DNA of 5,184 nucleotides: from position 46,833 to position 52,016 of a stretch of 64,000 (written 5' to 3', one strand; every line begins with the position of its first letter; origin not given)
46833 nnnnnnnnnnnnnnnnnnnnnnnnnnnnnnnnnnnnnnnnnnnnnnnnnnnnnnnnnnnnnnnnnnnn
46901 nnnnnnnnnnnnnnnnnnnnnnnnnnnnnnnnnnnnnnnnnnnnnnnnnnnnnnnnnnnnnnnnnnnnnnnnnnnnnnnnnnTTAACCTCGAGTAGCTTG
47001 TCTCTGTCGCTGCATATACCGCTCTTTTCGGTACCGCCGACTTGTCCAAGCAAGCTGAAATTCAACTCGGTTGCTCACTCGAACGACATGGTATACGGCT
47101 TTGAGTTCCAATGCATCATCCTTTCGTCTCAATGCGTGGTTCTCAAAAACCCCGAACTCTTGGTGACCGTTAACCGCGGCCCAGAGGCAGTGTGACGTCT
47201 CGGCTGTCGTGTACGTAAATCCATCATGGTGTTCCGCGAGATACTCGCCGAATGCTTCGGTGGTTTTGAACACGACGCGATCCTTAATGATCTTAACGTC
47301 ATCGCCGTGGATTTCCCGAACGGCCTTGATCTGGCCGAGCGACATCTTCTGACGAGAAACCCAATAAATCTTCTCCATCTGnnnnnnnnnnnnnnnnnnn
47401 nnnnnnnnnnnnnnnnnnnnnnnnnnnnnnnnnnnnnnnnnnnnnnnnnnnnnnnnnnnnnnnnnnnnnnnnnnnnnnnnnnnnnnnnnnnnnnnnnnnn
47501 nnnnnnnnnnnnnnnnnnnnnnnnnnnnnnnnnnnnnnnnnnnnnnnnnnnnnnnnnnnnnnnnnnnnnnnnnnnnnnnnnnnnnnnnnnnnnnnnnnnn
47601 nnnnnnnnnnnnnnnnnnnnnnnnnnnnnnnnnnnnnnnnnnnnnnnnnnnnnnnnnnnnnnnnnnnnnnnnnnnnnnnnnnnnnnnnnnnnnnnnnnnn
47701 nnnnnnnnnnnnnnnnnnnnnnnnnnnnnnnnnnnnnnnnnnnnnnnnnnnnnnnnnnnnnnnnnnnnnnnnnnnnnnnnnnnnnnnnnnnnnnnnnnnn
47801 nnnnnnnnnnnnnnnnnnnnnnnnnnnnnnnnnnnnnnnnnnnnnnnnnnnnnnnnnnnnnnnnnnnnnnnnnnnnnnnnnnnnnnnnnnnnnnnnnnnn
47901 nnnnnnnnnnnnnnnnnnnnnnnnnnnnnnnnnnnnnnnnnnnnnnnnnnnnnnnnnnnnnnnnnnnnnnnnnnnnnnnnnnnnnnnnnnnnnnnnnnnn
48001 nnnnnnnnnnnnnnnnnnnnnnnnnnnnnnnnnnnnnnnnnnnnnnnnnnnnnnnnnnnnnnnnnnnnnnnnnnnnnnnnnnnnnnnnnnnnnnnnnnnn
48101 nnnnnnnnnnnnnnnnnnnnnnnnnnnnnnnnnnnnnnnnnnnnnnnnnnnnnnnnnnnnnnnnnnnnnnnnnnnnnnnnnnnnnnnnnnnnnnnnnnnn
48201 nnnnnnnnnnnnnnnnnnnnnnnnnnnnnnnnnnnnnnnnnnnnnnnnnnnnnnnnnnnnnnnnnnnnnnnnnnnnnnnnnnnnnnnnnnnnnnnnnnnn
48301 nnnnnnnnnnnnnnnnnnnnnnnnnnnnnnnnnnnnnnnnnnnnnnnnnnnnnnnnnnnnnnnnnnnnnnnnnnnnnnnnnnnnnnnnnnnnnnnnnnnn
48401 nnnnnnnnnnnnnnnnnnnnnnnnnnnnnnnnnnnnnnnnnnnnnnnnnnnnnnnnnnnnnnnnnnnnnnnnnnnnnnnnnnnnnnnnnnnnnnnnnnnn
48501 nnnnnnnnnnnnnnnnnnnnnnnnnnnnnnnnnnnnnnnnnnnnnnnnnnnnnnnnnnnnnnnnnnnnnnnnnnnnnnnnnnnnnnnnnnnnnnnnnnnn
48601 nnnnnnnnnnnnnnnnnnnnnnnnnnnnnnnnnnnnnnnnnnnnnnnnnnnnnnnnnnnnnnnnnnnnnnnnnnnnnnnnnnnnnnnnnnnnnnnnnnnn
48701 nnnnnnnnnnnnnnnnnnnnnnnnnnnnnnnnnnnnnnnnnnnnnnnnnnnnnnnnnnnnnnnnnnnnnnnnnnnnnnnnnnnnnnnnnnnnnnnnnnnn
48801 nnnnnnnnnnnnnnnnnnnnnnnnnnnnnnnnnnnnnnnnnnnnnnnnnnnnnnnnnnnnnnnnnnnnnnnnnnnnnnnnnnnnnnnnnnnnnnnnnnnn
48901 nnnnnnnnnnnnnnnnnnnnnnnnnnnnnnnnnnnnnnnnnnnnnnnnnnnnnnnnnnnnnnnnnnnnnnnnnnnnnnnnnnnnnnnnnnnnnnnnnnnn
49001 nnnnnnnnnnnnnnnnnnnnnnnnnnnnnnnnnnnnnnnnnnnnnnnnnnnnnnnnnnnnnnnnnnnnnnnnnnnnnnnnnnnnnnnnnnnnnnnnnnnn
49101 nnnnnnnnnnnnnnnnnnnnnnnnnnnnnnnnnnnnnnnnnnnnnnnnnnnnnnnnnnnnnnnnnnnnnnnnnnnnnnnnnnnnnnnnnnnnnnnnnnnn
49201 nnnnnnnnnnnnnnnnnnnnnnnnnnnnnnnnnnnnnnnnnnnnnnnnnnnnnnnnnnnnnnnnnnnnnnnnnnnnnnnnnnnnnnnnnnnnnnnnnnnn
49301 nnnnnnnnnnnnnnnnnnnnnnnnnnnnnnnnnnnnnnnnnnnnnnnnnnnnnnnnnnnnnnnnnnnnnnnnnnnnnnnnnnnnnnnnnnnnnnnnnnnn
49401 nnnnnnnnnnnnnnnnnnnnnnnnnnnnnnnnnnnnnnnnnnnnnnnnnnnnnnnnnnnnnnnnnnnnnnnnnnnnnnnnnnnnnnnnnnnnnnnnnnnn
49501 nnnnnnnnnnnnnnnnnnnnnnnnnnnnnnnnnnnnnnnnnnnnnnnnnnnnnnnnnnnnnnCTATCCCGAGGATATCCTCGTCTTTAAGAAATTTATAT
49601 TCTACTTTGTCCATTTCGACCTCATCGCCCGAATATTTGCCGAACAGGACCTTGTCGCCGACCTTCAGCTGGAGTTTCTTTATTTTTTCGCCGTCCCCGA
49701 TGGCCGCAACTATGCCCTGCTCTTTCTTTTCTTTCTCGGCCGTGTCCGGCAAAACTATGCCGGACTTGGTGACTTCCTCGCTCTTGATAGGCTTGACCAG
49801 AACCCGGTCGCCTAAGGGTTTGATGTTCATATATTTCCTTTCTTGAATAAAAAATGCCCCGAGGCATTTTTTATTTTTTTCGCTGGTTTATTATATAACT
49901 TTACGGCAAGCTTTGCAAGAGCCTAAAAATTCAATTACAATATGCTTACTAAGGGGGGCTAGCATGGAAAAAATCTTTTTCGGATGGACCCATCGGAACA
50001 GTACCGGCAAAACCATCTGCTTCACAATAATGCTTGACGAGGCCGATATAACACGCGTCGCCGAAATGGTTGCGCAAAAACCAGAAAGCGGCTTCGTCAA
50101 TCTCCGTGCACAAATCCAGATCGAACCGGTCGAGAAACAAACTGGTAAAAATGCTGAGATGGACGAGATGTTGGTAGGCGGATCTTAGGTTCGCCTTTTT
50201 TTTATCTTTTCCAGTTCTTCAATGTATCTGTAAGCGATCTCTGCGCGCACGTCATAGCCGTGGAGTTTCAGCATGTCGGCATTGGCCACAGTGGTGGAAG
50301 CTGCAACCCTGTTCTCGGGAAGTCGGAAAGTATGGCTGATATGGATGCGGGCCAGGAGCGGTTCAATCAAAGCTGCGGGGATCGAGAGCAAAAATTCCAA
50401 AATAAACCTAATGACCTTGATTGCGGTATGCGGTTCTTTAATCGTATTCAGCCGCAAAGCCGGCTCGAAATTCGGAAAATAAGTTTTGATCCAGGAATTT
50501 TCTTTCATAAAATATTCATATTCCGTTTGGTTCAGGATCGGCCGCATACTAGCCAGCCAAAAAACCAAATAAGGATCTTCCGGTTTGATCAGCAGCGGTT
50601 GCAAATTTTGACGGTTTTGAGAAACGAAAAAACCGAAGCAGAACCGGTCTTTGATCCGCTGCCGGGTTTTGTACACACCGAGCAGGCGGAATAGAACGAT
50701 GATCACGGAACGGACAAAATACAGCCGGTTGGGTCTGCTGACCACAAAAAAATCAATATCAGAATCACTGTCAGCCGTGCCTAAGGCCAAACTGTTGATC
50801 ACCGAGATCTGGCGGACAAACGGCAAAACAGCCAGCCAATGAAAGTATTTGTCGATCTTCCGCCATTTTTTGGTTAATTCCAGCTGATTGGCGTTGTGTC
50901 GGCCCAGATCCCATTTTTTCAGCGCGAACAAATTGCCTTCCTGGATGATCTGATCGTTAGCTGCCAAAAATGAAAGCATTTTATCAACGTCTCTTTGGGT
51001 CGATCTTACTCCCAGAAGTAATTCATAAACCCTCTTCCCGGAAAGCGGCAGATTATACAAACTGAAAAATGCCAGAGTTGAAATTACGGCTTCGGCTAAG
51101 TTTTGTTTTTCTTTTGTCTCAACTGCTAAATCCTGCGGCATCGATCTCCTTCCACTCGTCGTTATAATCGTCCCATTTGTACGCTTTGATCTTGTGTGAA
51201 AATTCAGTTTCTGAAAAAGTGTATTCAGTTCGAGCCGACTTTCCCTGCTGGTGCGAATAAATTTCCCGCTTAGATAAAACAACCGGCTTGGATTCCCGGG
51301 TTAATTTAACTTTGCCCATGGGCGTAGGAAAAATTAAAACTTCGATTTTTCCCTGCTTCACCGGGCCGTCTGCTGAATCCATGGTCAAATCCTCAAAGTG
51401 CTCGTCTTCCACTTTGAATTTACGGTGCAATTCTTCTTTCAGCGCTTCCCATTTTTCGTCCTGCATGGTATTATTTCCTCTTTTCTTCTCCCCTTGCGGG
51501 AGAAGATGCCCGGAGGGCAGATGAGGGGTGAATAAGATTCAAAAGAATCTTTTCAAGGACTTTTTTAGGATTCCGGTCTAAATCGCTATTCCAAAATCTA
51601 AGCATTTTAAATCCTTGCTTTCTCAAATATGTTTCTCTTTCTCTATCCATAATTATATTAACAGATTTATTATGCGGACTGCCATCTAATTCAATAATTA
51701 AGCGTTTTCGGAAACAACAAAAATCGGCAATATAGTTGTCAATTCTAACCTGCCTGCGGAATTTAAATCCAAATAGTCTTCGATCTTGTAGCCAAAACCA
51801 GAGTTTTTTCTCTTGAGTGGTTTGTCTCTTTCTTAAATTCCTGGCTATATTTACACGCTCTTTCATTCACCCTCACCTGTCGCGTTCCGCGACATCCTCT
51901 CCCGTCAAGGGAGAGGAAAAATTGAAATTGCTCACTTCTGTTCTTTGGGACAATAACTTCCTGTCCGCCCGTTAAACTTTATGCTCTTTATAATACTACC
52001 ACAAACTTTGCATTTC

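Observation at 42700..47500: Repeat-rich region of small orphan ORFs with dispersed 50-130-nt direct repeats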

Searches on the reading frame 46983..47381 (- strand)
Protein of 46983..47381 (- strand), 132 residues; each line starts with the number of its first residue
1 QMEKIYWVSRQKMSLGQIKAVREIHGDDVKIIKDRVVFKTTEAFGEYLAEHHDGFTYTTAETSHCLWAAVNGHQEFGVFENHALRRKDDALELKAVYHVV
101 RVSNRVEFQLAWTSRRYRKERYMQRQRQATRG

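Call 9: search_protein_families(library=pfam, max_evalue=0.1, proteins=[window:46983-47381:-])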
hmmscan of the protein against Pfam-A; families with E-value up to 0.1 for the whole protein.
window:46983-47381:- (132 aa): 1 family
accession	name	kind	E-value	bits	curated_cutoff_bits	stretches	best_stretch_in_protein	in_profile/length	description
PF01120.23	Alpha_L_fucos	-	0.02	14.8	25.2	1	48-125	114-179/345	Alpha-L-fucosidase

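Call 10: search_protein_families(library=phrogs, max_evalue=0.1, proteins=[window:46983-47381:-])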
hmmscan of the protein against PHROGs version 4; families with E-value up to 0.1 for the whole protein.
window:46983-47381:- (132 aa): 0 families

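Call 62: find_homologous_proteins(query=window:46983-47381:-)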
Query window:46983-47381:- (132 aa): 3 proteins with E <= 0.001 among 7 candidates.
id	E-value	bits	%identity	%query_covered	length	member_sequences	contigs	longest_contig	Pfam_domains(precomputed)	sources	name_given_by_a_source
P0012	2.3e-82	291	100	99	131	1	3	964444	-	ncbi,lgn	ncbi:MAG: hypothetical protein WDN47_02895 [Candidatus Doudnabacteria bacterium]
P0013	1.0e-20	92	48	73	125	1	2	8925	-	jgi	-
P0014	1.4e-17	82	43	86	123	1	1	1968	-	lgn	-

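Call 63: find_encoding_contigs(protein=P0013, flank=10000, max_places=3)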
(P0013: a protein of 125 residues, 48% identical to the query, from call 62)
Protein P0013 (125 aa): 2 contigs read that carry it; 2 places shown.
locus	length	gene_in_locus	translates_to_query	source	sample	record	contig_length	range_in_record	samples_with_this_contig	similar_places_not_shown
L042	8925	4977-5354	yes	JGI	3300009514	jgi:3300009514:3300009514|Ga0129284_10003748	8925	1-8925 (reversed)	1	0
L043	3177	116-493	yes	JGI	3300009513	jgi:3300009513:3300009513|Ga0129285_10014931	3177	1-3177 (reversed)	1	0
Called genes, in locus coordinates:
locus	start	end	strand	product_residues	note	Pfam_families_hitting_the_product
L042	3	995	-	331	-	?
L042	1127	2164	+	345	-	-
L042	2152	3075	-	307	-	PF00768:Peptidase_S11, PF02113:Peptidase_S13 (weak)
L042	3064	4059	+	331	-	PF05698:Trigger_C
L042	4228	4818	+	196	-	PF00574:CLP_protease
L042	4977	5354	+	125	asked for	-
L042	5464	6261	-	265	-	PF01978:TrmB, PF09339:HTH_IclR (faint)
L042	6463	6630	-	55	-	-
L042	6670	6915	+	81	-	-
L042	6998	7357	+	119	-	-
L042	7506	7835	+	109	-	-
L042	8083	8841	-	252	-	PF01978:TrmB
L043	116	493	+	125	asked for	-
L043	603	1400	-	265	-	PF01978:TrmB, PF09339:HTH_IclR (faint)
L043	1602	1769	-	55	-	-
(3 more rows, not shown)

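Call 64: find_encoding_contigs(protein=P0014, flank=10000, max_places=3)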
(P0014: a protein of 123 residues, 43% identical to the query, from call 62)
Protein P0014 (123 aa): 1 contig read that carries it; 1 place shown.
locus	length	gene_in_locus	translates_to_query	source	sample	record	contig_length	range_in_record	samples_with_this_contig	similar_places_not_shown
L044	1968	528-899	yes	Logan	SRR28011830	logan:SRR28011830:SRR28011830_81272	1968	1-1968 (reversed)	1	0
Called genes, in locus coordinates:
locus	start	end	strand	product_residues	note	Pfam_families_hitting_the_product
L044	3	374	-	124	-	?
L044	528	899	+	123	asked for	-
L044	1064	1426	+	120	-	-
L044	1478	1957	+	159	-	-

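Call 70: search_protein_families(library=padloc, max_evalue=0.01, proteins=[window:46983-47381:-])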
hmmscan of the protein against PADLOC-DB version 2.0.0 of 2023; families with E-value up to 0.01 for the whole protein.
window:46983-47381:- (132 aa): 0 families

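Call 71: search_protein_families(library=ncbifam, max_evalue=0.01, proteins=[window:46983-47381:-])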
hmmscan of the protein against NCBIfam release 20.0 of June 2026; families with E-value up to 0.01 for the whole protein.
window:46983-47381:- (132 aa): 0 families

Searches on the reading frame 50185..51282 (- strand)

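Call 89: search_protein_families(library=pfam, max_evalue=0.001, proteins=[window:50185-51282:-])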
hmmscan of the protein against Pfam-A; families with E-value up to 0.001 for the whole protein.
window:50185-51282:- (365 aa): 1 family
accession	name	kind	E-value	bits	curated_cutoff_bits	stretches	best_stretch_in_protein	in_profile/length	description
PF01909.29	NTP_transf_2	-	0.00082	20.2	21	0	164-186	22-46/93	Nucleotidyltransferase domain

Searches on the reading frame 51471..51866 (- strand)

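Call 89: search_protein_families(library=pfam, max_evalue=0.001, proteins=[window:51471-51866:-])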
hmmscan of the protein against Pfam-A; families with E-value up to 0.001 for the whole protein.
window:51471-51866:- (131 aa): 2 families
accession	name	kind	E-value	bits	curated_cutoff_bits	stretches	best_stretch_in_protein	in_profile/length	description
PF04480.18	DUF559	-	3e-37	127.3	20.6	1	4-111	3-108/109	Protein of unknown function (DUF559)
PF18741.7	MTES_1575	-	1.4e-10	41.6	38.2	1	33-108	13-93/96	REase_MTES_1575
